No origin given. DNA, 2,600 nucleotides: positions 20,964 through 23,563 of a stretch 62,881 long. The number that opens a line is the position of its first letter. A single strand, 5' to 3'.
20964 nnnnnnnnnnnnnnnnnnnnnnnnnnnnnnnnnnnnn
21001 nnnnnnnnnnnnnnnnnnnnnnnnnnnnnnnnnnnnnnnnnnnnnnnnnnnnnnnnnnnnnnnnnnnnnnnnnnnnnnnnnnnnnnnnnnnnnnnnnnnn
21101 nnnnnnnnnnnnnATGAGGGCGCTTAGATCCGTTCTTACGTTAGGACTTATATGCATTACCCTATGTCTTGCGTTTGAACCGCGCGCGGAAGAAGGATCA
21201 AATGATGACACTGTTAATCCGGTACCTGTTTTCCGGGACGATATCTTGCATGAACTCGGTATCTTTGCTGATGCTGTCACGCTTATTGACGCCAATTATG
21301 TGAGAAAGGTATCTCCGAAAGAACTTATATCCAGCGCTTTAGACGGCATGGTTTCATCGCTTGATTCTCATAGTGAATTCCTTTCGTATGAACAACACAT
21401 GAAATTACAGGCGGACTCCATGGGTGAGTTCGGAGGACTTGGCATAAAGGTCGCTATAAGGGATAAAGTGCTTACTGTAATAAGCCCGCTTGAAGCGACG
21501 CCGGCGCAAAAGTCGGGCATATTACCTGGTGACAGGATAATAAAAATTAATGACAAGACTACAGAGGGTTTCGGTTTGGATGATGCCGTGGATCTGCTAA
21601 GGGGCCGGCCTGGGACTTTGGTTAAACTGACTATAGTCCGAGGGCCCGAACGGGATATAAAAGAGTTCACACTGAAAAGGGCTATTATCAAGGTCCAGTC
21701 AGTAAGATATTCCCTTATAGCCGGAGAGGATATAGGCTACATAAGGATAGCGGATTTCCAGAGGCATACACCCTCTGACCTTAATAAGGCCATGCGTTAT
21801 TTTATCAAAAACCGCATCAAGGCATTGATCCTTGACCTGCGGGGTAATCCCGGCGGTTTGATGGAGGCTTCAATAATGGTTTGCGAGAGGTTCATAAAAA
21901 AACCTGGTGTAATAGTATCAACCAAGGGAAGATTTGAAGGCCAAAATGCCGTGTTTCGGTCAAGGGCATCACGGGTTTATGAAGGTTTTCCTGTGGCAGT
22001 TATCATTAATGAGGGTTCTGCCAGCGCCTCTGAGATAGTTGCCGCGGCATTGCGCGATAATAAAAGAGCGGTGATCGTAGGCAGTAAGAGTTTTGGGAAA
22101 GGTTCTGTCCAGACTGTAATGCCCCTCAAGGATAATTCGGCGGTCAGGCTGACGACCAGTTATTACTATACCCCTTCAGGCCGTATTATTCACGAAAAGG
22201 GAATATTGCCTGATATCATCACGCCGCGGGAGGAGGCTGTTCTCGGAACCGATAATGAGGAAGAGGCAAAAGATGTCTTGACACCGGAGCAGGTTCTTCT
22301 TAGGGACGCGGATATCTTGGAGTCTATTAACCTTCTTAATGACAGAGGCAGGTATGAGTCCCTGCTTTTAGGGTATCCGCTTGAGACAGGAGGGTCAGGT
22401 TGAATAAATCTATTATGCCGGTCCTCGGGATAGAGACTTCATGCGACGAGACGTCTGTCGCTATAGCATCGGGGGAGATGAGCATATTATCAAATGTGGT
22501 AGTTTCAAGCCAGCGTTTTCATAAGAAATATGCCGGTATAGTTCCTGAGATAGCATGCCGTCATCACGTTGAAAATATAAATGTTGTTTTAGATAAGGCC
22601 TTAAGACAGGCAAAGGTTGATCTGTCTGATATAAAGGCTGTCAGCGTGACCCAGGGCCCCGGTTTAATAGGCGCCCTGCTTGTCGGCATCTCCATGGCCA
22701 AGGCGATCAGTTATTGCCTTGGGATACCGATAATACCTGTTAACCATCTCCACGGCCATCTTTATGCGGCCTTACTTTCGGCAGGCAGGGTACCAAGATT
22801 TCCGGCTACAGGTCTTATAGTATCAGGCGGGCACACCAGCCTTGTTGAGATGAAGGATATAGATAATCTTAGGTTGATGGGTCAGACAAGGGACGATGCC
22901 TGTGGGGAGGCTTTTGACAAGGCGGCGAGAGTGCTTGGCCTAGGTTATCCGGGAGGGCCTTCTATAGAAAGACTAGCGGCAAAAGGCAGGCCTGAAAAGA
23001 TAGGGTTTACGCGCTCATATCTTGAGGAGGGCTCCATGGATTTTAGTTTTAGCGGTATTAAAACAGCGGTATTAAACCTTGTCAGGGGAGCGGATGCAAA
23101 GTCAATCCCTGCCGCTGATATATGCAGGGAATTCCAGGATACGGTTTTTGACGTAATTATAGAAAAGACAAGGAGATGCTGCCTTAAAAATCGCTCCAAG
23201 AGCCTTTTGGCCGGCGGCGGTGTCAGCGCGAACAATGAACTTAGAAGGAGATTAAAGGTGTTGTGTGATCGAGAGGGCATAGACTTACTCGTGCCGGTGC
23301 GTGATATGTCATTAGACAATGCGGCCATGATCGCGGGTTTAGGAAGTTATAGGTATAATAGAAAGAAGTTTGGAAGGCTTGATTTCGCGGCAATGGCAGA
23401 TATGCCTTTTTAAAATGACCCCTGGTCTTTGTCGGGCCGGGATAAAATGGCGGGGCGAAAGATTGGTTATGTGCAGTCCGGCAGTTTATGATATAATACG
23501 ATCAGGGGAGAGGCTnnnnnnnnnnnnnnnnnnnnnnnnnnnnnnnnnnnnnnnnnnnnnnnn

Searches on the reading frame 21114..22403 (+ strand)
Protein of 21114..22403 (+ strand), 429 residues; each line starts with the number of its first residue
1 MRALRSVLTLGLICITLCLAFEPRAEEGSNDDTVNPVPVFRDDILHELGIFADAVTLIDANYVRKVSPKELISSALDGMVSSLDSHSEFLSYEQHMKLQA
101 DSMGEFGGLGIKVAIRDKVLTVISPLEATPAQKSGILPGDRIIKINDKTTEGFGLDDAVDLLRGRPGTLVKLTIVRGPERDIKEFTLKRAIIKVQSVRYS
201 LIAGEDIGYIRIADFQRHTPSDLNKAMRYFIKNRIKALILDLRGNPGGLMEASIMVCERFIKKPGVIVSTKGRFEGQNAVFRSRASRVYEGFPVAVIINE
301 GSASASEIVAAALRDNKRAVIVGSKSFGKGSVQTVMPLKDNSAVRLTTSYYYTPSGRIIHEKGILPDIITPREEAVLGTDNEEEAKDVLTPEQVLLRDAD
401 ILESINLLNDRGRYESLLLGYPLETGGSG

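Call 53: search_protein_families(library=pfam, proteins=[window:21114-22403:+], max_evalue=0.00001)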
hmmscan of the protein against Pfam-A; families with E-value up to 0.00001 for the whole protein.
window:21114-22403:+ (429 aa): 5 families
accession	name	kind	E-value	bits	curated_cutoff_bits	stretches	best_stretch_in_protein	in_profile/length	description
PF03572.23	Peptidase_S41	-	4.6e-54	182.9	24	1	206-369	1-164/165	Peptidase family S41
PF17820.7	PDZ_6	-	2.6e-11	43.5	27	1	124-176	4-54/54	PDZ domain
PF00595.29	PDZ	-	9.5e-11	42.4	23.2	1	106-174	9-80/81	PDZ domain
PF13180.12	PDZ_2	-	4.6e-10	40.1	27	1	107-179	1-72/80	PDZ domain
PF22694.1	CtpB_N-like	-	8.7e-06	26.6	27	0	46-84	36-74/85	Activating protease CtpB N-terminal domain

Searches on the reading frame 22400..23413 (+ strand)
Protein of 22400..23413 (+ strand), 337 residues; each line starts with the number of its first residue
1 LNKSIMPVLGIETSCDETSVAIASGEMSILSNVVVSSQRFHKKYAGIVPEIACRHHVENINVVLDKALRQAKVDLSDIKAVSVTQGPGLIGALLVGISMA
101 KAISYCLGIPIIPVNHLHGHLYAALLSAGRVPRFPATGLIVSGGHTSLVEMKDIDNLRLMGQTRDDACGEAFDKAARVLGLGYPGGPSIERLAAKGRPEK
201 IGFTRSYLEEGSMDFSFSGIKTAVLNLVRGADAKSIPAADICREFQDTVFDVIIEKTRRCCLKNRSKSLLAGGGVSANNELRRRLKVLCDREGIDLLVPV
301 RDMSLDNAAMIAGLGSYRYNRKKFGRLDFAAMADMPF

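Call 53: search_protein_families(library=pfam, proteins=[window:22400-23413:+], max_evalue=0.00001)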
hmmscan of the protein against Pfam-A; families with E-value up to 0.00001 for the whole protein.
window:22400-23413:+ (337 aa): 1 family
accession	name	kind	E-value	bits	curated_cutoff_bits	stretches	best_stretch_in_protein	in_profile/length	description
PF00814.31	TsaD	-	5.1e-89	298.9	24.8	1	29-312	2-263/264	tRNA N6-adenosine threonylcarbamoyltransferase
